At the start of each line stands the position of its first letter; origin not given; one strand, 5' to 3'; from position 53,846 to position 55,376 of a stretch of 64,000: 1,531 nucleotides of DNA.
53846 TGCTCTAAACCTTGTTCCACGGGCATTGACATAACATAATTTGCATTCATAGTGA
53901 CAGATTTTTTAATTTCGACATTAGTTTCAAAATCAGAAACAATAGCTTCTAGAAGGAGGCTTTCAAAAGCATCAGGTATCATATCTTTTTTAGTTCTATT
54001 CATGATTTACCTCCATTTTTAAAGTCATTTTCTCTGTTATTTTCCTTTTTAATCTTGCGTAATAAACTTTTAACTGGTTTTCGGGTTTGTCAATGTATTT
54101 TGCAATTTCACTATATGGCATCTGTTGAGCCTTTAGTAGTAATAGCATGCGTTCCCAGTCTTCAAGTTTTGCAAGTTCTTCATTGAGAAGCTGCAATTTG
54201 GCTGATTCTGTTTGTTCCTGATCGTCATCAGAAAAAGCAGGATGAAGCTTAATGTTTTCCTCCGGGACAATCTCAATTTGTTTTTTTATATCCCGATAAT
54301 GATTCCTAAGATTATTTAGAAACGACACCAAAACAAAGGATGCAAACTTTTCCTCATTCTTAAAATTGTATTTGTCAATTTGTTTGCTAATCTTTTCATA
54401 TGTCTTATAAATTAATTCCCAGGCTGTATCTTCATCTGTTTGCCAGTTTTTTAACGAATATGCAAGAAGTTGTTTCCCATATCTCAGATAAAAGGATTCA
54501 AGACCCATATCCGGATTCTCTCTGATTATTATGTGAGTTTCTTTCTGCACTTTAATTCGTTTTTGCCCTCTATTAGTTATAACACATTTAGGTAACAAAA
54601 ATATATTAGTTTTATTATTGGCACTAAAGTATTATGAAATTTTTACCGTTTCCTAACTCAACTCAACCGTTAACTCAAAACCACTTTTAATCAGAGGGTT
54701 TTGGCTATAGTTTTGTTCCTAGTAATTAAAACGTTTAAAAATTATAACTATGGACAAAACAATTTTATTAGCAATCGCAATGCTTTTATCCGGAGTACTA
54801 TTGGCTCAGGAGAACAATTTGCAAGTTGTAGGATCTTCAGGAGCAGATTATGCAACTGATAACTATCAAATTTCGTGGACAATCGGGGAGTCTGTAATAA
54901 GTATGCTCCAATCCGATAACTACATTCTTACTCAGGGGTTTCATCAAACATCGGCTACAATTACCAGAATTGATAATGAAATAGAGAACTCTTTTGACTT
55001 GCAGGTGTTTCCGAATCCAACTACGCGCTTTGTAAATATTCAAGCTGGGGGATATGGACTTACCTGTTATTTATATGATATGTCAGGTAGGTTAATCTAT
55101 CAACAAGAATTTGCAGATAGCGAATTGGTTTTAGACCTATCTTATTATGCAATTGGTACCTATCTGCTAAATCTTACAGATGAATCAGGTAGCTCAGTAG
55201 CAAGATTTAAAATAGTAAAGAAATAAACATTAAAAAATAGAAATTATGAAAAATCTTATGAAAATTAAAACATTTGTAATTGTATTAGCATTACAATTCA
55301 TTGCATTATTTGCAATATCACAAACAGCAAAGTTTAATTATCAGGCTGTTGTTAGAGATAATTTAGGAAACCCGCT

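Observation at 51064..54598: ECF sigma factor translationally coupled to a membrane protein with a giant double FGE/SUMF1-like ectodomain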

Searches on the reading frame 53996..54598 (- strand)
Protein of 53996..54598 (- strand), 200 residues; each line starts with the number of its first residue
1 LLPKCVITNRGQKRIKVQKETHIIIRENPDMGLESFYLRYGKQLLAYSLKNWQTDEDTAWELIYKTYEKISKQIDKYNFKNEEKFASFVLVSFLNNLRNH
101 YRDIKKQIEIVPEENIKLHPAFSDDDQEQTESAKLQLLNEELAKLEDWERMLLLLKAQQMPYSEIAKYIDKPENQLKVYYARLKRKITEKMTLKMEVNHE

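Call 3: search_protein_families(library=pfam, proteins=[window:53996-54598:-], max_evalue=0.1)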
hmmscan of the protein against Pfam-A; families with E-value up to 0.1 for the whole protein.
window:53996-54598:- (200 aa): 2 families
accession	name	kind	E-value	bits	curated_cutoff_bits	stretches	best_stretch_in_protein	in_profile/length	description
PF08281.18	Sigma70_r4_2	-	2.4e-05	24.3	25.7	1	136-187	2-54/54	Sigma-70, region 4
PF13384.12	HTH_23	-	0.09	13.1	24.6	0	149-182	6-40/50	Homeodomain-like domain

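Call 5: search_protein_families(library=ncbifam, proteins=[window:53996-54598:-], max_evalue=0.1)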
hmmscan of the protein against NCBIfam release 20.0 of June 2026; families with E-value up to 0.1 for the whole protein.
window:53996-54598:- (200 aa): 17 families
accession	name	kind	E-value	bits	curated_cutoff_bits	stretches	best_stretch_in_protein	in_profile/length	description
TIGR02937.1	sigma70-ECF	superfamily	1.6e-13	50.6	42.9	1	33-191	3-165/165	sigma-70 family RNA polymerase sigma factor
NF058625.1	sigma_PG0214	equivalog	1.5e-06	28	130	1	51-194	23-164/170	GFO_1088 family ECF-type sigma factor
TIGR02954.1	Sig70_famx3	hypoth_equivalog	1.7e-06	27.9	188.5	1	54-192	38-168/170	RNA polymerase sigma-70 factor, TIGR02954 family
TIGR02950.1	SigM_subfam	subfamily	6e-06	26.2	147.95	1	33-189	2-156/159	RNA polymerase sigma factor, SigM family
TIGR02989.1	Sig-70_gvs1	subfamily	9.5e-06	25.6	124.55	1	49-187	22-154/158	RNA polymerase sigma-70 factor, Rhodopirellula/Verrucomicrobium family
TIGR02957.1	SigX4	subfamily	1.8e-05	24.1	323.25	1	112-192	78-157/281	RNA polymerase sigma-70 factor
TIGR02980.1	SigBFG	subfamily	2.1e-05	24.3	234.35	1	112-192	146-223/227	SigB/SigF/SigG family RNA polymerase sigma factor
NF009166.1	PRK12513.1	equivalog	3.4e-05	23.6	206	1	33-178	24-173/193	RNA polymerase sigma factor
NF008894.0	PRK11924.3-1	equivalog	7.5e-05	22.8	258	1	34-182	25-174/188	RNA polymerase sigma factor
NF007221.0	PRK09639.1-6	subfamily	0.00018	21.5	322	1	35-187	22-166/176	RNA polymerase sigma factor SigX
NF009171.0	PRK12518.1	equivalog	0.00058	19.7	208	1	33-183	29-178/191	RNA polymerase sigma factor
NF005385.0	PRK06930.1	subfamily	0.00088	19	136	1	122-192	93-163/170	positive control sigma-like factor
NF007219.0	PRK09639.1-4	subfamily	0.0053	16.7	276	1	45-191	31-173/176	RNA polymerase sigma factor SigX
NF007214.0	PRK09636.1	subfamily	0.0063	15.7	271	1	126-192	98-164/293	RNA polymerase sigma factor SigJ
NF007218.0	PRK09639.1-2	equivalog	0.015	15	265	1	50-170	46-158/185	RNA polymerase sigma factor SigX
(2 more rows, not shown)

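Call 15: search_protein_families(library=pfam, proteins=[window:53999-54508:-], max_evalue=1)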
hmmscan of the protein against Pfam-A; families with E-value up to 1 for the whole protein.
window:53999-54508:- (170 aa): 2 families
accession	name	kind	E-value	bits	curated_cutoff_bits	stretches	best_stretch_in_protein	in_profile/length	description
PF08281.18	Sigma70_r4_2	-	1.7e-05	24.8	25.7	1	106-157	2-54/54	Sigma-70, region 4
PF13384.12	HTH_23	-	0.068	13.5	24.6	1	119-152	6-40/50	Homeodomain-like domain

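Call 20: find_homologous_proteins(query=window:53999-54508:-)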
Query window:53999-54508:- (170 aa): 299 proteins with E <= 0.001 among 335 candidates; the best 120 are listed.
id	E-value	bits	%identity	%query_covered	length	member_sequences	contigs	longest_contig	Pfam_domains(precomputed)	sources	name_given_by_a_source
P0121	7.9e-104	362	100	100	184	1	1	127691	PF08281.19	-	-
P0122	1.0e-103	362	100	100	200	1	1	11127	PF08281.19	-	-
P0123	4.9e-100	350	98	99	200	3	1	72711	PF08281.19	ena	-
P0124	5.3e-91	321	86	99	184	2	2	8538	-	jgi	-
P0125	3.3e-81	289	78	99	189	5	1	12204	PF08281.19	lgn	-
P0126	9.3e-70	252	69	99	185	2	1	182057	PF08281.19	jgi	jgi:RNA polymerase sigma-70 factor (ECF subfamily)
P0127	1.5e-66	241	68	99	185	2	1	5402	PF08281.19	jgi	-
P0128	3.4e-66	240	67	99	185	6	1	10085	PF08281.19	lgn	-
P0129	6.1e-66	239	67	99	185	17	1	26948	PF08281.19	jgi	-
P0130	1.7e-64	235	66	99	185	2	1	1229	PF08281.19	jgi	jgi:RNA polymerase sigma factor (sigma-70 family)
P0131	4.3e-64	233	68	99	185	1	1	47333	PF08281.19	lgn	-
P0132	8.2e-64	232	67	99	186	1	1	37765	-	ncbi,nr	ncbi:sigma-70 family RNA polymerase sigma factor [Bacteroidales bacterium OttesenSCG-928-I21]|nr:sig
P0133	5.8e-62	226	65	99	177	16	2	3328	-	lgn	-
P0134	1.0e-61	226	62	99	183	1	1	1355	-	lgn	-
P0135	3.8e-60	220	61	99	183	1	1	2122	-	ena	-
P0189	6.1e-43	165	52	94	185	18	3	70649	PF04542.21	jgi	jgi:RNA polymerase sigma factor (sigma-70 family)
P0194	1.4e-42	163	52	91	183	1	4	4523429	-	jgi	jgi:RNA polymerase sigma factor (sigma-70 family)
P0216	1.1e-41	161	51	86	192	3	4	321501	-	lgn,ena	-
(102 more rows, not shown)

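Call 21: find_encoding_contigs(protein=P0194, flank=6000, max_places=2)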
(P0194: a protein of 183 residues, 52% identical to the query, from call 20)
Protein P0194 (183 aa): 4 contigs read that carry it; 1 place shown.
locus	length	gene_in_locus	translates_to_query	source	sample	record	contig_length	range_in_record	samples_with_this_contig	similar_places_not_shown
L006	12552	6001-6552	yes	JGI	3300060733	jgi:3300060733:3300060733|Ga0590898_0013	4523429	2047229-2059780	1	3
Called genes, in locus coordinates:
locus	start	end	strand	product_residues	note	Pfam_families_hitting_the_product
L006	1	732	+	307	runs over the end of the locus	PF11751:PorP_SprF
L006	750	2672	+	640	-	PF00515:TPR_1 (faint), PF07719:TPR_2 (faint), PF13620:CarboxypepD_reg, PF00691:OmpA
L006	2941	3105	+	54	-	-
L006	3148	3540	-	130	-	PF03960:ArsC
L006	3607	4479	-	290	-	PF03462:PCRF, PF00472:RF-1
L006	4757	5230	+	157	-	-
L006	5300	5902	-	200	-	PF21982:RecX_HTH1 (faint), PF02631:RecX_HTH2, PF21981:RecX_HTH3 (weak)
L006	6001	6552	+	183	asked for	-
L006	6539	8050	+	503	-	PF03781:FGE-sulfatase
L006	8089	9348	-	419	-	PF00083:Sugar_tr, PF07690:MFS_1, PF13347:MFS_2, PF07690:MFS_1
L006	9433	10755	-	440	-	PF00135:COesterase, PF20434:BD-FAE, PF07859:Abhydrolase_3, PF18962:Por_Secre_tail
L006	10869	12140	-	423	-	PF03349:Toluene_X, PF13505:OMP_b-brl (faint)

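Call 22: find_encoding_contigs(protein=P0216, flank=6000, max_places=2)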
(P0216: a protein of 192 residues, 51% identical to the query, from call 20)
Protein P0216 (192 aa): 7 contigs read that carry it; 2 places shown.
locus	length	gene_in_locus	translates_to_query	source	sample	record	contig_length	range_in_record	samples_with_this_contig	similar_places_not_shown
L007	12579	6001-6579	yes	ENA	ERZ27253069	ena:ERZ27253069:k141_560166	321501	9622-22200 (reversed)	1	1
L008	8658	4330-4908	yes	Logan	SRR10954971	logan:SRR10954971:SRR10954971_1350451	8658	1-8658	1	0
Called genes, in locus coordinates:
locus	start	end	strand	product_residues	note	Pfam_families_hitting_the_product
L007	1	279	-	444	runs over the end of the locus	PF01882:DUF58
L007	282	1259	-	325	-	PF00493:MCM, PF20030:bpMoxR, PF00158:Sigma54_activat (faint), PF05496:RuvB_N (weak), PF00004:AAA, PF07726:AAA_3, PF07728:AAA_5, PF17863:AAA_lid_2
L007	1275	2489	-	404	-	PF14258:DUF4350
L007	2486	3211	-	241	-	PF13559:DUF4129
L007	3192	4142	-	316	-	-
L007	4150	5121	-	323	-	PF28475:DUF8413, PF01944:SpoIIM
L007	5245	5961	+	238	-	PF06271:RDD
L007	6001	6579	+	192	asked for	-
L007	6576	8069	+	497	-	PF03781:FGE-sulfatase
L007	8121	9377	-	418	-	PF00083:Sugar_tr, PF07690:MFS_1, PF13347:MFS_2, PF07690:MFS_1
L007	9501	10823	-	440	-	PF00135:COesterase (weak), PF20434:BD-FAE, PF07859:Abhydrolase_3, PF18962:Por_Secre_tail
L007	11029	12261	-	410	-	PF03349:Toluene_X, PF13505:OMP_b-brl (faint)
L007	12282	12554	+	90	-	-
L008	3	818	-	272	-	?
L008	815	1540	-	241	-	PF13559:DUF4129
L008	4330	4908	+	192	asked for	-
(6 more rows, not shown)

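Call 23: find_encoding_contigs(protein=P0189, flank=6000, max_places=2)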
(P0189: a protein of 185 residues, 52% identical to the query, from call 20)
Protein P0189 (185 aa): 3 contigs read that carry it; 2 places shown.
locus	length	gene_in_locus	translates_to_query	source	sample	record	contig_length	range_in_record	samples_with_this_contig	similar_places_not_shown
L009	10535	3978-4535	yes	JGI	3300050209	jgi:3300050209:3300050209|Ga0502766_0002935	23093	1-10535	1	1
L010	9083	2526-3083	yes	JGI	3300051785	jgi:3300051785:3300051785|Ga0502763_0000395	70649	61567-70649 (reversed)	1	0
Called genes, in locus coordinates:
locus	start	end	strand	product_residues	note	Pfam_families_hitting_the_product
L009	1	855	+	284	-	?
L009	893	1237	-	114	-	PF03960:ArsC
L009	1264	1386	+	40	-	-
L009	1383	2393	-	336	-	PF03462:PCRF, PF00472:RF-1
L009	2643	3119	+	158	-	-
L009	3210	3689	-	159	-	PF21982:RecX_HTH1 (faint), PF02631:RecX_HTH2, PF21981:RecX_HTH3 (weak)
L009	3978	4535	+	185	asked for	PF04542:Sigma70_r2 (weak)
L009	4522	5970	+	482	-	PF03781:FGE-sulfatase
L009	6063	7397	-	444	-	PF01882:DUF58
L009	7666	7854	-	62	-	PF05635:23S_rRNA_IVP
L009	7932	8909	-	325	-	PF00493:MCM (weak), PF20030:bpMoxR, PF00158:Sigma54_activat (weak), PF05496:RuvB_N (faint), PF00004:AAA, PF07726:AAA_3, PF07728:AAA_5, PF17863:AAA_lid_2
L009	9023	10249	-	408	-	PF14258:DUF4350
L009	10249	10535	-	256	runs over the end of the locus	-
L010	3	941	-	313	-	?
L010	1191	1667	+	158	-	-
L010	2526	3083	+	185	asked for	PF04542:Sigma70_r2 (weak)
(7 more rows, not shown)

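Call 32: find_related_loci(query=A1, collection=genome_contigs, flank=5000)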
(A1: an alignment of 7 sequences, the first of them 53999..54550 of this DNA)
Query A1 (184 aa) in genome_contigs; peptide patterns used: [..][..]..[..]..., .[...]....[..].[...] (x = any residue, [..] = any of these).
233 stretches matched a pattern; 62 encode a relative of the query (tblastn E <= 1e-3); 60 distinct loci.
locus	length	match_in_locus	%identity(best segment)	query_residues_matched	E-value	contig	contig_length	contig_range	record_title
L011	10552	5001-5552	66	1-183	4e-79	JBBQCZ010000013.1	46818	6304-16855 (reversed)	MAG: Bacteroidales bacterium isolate Co_metawrap_1202 Cmw_1202_k141_11179682_length_46818_cov_10.9987, whole genome shot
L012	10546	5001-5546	65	3-183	2e-77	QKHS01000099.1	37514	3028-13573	MAG: Bacteroidales bacterium isolate SZUA-560 scaffold_2040, whole genome shotgun sequence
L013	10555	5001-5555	67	1-184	2e-77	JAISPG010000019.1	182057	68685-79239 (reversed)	MAG: Bacteroidales bacterium isolate Iy174_bin98 k119_537069, whole genome shotgun sequence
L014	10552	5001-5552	64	1-183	8e-76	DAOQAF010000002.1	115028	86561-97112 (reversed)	MAG TPA_asm: Bacteroidales bacterium isolate AMR_MDS_1269 NODE_80_length_115028_cov_13.413749, whole genome shotgun sequ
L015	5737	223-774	63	1-183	1e-74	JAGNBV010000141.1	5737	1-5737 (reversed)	MAG: Bacteroidales bacterium isolate Go_SlDig_bin_165 Go_SlDig_46541_length_5737_cov_17.685918, whole genome shotgun seq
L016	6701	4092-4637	57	1-183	8e-66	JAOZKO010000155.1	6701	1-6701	MAG: Bacteroidales bacterium isolate GMC10_bin_8_sub NODE_14095_length_6701_cov_6.162353, whole genome shotgun sequence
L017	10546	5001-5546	54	1-181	2e-58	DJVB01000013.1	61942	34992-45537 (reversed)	MAG TPA_asm: Bacteroidales bacterium UBA6267 UBA6267_contig_26654, whole genome shotgun sequence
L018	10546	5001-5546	53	1-181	5e-57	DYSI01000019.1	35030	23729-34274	MAG TPA_asm: Draconibacterium orientale isolate SulCav_PC08_3_4_37_42 SulCav_PC08-3_544_length_35030_cov_28.221758, whol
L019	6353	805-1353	52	1-184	2e-54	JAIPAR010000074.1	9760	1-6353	MAG: Bacteroidales bacterium isolate Tobar12.5m-G28 Tobar12-5m-C4419, whole genome shotgun sequence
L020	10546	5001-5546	51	3-184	1e-53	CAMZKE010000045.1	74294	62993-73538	uncultured Bacteroidales bacterium isolate RB_MAG_00005 genome assembly, contig: RB_MAG_00005_000000000065, whole genome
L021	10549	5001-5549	48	1-183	3e-50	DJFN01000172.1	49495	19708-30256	MAG TPA_asm: Flavobacteriales bacterium UBA5871 UBA5871_contig_16349, whole genome shotgun sequence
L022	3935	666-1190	50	4-175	2e-48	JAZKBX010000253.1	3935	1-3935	MAG: Bacteroidota bacterium isolate ADI_H3L2_122-bin010_1 ADIH3L2_B010_1_000000000253, whole genome shotgun sequence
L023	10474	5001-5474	54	21-175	3e-48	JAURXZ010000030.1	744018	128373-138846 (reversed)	MAG: Bacteroidia bacterium isolate E10_metabat.bin.7 E10_k141_202118, whole genome shotgun sequence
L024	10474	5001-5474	52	21-175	1e-46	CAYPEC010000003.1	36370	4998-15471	MAG TPA_asm: uncultured Bacteroidia bacterium isolate binchicken_co205_88 genome assembly, contig: NODE_746_length_36370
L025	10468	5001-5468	52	21-175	7e-47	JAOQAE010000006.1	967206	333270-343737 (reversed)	MAG: Bacteroidetes bacterium isolate RYN_274 scaffold_3900863, whole genome shotgun sequence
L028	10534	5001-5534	48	4-180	4e-46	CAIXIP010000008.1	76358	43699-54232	MAG: uncultured Bacteroidetes bacterium isolate KT5_bin-767 genome assembly, contig: bin-767:008/358, whole genome shotg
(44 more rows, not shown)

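Call 36: search_protein_families(library=pfam, proteins=[L006:6539-8047:+, L028:5521-7965:+, L020:5542-7767:+, L019:1349-3316:+], max_evalue=0.01)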
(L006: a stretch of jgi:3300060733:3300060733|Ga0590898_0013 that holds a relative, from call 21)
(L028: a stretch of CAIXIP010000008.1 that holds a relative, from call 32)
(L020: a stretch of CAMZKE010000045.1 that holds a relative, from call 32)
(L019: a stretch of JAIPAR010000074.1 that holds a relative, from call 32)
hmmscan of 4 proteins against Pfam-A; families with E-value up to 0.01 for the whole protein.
L006:6539-8047:+ (503 aa): 1 family
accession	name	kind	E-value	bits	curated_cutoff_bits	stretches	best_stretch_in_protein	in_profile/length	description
PF03781.23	FGE-sulfatase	-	2.1e-25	90.3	23.3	1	226-455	30-191/255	Sulfatase-modifying factor enzyme 1-like domain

L028:5521-7965:+ (815 aa): 2 families
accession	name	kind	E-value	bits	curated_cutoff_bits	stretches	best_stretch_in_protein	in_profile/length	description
PF03781.23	FGE-sulfatase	-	5.5e-61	206.9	23.3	2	229-460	33-252/255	Sulfatase-modifying factor enzyme 1-like domain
PF08318.18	COG4_m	-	0.0077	15.9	27.1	0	294-328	6-40/291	COG4 transport protein, middle alpha-helical bundle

L020:5542-7767:+ (742 aa): 1 family
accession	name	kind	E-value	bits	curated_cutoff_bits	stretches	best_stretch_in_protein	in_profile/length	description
PF03781.23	FGE-sulfatase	-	2.8e-32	112.8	23.3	2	504-737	20-254/255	Sulfatase-modifying factor enzyme 1-like domain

L019:1349-3316:+ (656 aa): 2 families
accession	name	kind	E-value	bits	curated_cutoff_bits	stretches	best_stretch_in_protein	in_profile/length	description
PF03781.23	FGE-sulfatase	-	1.6e-17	64.4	23.3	1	325-648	26-254/255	Sulfatase-modifying factor enzyme 1-like domain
PF14683.12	CBM-like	-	0.0092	16.3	27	0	418-505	22-99/160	Polysaccharide lyase family 4, domain III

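Call 67: search_solved_structures(query=A6, max_evalue=0.001, show_alignments=1)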
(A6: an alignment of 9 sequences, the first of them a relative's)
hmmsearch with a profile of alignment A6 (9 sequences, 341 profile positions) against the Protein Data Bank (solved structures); distinct sequences matched with E-value up to 0.001: 20.
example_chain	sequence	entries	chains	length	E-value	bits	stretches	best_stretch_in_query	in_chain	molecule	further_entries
9myj_B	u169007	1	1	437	1.8e-31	113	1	118-228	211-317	Lipoprotein, putative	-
9p6h_B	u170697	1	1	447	1.9e-31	112.9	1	118-228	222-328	Lipoprotein, putative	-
9mzu_A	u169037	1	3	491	3.3e-31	112.1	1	118-228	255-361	PorK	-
9ots_A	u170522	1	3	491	3.3e-31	112.1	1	118-228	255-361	Por secretion system protein porK/gldK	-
5aoh_A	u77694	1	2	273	7.7e-08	35.3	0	254-298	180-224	Spore coat protein CotH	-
5nxl_A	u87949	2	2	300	8.9e-07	31.8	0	186-212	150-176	Non-specific serine/threonine protein kinase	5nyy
6s07_A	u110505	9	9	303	9.3e-07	31.7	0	186-212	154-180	Formylglycine-generating enzyme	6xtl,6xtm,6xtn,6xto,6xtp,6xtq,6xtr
2aft_X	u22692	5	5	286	1.5e-06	31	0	186-214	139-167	Sulfatase modifying factor 1 | Sulfatase-modifying factor 1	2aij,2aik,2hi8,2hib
2aii_X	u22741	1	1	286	1.7e-06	30.8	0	186-214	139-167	Sulfatase modifying factor 1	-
2afy_X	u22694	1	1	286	1.7e-06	30.8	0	186-214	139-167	Sulfatase modifying factor 1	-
6muj_A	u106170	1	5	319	2.5e-06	30.3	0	186-211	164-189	Formylglycine-generating enzyme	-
1y1e_X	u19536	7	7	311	2.8e-06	30.2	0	186-214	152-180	C-alpha-formyglycine-generating enzyme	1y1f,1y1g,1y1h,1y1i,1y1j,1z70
31dc_A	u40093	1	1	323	3.1e-06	30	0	186-214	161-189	Formylglycine-generating enzyme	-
5ssy_A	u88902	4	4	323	3.4e-06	29.9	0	186-214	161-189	Formylglycine-generating enzyme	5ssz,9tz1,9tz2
1y4j_A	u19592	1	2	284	3.9e-06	29.7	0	186-215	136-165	Sulfatase modifying factor 2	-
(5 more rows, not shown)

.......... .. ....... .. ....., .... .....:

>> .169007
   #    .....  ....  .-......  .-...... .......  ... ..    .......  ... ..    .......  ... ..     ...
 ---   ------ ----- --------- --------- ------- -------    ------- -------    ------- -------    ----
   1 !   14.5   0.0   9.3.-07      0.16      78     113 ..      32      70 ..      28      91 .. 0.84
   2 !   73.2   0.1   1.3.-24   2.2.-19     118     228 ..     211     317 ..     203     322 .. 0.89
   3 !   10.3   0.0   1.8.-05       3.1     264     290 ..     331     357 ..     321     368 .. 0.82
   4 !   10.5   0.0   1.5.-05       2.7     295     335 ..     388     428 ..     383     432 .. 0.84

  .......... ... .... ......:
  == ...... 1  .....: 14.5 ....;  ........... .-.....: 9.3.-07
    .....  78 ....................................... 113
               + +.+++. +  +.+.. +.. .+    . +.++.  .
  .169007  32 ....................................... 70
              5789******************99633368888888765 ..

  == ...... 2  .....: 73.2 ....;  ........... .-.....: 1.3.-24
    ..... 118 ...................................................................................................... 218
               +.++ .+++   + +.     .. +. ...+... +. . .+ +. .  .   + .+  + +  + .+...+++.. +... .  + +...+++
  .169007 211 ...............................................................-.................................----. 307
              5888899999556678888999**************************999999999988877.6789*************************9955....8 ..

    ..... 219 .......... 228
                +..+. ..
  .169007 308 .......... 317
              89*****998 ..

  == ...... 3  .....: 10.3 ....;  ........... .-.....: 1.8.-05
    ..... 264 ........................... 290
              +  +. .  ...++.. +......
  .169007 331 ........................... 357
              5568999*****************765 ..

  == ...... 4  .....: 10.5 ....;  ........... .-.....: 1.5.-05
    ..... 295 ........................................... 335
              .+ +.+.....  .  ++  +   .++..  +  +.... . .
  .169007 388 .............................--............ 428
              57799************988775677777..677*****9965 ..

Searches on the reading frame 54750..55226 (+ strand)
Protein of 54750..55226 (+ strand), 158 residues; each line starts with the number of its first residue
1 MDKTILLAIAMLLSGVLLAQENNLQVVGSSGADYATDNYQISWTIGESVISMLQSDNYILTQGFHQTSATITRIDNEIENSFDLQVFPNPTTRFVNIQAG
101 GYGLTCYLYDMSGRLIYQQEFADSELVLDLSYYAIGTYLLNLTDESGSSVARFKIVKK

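Call 3: search_protein_families(library=pfam, proteins=[window:54750-55226:+], max_evalue=0.1)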
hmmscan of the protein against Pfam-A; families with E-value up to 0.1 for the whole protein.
window:54750-55226:+ (158 aa): 1 family
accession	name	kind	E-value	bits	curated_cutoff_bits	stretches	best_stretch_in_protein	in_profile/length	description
PF18962.6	Por_Secre_tail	-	1.2e-09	38.8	27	1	86-154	1-74/75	Secretion system C-terminal sorting domain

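Call 5: search_protein_families(library=ncbifam, proteins=[window:54750-55226:+], max_evalue=0.1)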
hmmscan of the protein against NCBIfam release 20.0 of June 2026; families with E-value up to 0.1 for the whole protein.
window:54750-55226:+ (158 aa): 3 families
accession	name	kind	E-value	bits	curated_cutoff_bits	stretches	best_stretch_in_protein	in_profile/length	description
TIGR04183.1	Por_Secre_tail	domain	8.5e-10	38.5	23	1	86-158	1-72/72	T9SS type A sorting domain-containing protein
NF050177.1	TapA_OM_Porphy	equivalog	1.2e-06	27.6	500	1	69-153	456-541/544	TapA/TapC family T9SS-dependent outer membrane protein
NF033708.1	T9SS_Cterm_ChiA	domain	0.08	12.8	40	0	108-150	6-49/55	T9SS sorting signal type C domain-containing protein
